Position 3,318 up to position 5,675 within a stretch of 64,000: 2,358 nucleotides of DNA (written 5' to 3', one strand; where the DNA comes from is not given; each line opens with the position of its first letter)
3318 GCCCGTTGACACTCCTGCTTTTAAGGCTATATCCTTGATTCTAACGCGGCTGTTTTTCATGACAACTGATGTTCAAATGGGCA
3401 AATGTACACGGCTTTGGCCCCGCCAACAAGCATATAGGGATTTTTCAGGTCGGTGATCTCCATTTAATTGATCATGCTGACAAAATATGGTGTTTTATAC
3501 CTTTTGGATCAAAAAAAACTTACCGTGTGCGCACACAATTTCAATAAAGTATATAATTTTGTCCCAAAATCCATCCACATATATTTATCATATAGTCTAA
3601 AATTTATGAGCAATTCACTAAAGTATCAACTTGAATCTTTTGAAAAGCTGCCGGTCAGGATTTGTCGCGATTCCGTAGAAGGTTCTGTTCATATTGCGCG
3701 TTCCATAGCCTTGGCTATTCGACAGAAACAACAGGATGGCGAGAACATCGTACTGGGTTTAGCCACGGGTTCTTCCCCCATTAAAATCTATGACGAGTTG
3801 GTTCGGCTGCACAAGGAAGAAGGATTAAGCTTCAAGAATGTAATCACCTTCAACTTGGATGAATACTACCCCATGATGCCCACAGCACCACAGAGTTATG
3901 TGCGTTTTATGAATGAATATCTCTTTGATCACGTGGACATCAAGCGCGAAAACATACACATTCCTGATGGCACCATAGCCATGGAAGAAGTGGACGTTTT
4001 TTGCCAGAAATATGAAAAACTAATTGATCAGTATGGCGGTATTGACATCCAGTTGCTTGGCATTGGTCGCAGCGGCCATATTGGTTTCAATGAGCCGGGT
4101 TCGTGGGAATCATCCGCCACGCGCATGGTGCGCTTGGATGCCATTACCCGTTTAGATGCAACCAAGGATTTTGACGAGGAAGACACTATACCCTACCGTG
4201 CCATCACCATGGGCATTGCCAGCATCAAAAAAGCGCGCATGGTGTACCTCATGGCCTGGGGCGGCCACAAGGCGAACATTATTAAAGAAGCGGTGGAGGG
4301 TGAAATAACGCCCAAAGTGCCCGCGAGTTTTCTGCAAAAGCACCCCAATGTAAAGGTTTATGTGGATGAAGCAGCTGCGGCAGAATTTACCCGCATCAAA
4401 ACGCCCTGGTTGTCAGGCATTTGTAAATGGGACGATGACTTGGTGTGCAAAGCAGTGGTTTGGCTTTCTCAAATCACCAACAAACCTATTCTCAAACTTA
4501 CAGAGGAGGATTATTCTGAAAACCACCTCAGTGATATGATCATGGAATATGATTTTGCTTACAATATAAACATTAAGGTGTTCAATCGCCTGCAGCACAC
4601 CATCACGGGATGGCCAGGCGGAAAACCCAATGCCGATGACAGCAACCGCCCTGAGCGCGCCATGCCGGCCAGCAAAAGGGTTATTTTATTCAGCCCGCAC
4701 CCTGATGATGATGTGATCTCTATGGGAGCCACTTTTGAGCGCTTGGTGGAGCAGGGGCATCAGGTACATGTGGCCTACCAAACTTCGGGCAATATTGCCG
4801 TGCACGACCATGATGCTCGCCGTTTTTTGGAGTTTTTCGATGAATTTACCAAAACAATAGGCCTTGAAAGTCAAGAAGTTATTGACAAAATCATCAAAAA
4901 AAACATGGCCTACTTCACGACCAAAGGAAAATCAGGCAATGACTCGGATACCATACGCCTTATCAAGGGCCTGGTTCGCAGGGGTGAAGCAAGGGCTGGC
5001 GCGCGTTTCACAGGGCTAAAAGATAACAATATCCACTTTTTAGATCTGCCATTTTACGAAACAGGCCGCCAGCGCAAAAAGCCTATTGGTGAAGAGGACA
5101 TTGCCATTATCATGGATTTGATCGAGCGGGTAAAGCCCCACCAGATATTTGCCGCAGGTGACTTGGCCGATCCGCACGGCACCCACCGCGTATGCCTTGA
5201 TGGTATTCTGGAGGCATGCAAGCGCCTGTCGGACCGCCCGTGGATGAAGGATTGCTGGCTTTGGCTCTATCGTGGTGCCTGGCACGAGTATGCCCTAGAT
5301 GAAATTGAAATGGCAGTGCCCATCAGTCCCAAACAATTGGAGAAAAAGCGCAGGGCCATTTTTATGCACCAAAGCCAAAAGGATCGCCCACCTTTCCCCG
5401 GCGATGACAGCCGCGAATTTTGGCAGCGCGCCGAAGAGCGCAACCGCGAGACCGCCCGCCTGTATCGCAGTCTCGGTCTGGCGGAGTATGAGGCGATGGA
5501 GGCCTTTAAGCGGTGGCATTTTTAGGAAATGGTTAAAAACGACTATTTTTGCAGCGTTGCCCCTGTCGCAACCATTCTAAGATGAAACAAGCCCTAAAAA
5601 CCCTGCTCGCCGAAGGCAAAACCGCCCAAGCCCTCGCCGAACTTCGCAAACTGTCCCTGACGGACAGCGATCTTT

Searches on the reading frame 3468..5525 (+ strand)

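Call 62: search_protein_families(library=ncbifam, proteins=[window:3468-5525:+], max_evalue=0.001)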
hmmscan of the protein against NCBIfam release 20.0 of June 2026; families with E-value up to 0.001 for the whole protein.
window:3468-5525:+ (685 aa): 9 families
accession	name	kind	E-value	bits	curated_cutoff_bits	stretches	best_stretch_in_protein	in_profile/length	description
NF002557.0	PRK02122.1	subfamily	0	1032.9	384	1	49-684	17-651/653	glucosamine-6-phosphate deaminase-like protein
NF001684.0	PRK00443.1-4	subfamily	1.4e-73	247.6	326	1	65-307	5-241/260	glucosamine-6-phosphate deaminase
TIGR00502.1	nagB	equivalog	1.8e-72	243.8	236.9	1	73-307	13-247/259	glucosamine-6-phosphate deaminase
NF001682.0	PRK00443.1-1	equivalog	4.5e-49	167.2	528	1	87-303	23-230/262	glucosamine-6-phosphate deaminase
NF001685.0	PRK00443.1-5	equivalog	3.1e-47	161.1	513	1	89-307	30-247/266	glucosamine-6-phosphate deaminase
NF007291.0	PRK09762.1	equivalog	1e-33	116.9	271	1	90-300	29-234/236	galactosamine-6-phosphate isomerase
NF009022.0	PRK12358.1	equivalog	3.2e-32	112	247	1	90-307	26-237/239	glucosamine-6-phosphate deaminase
TIGR01198.1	pgl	equivalog_domain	4.4e-22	78.8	124.45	1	75-305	11-232/234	6-phosphogluconolactonase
TIGR04001.1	thiol_BshB1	equivalog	5.8e-06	26.2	182.5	0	405-455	4-54/226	bacillithiol biosynthesis deacetylase BshB1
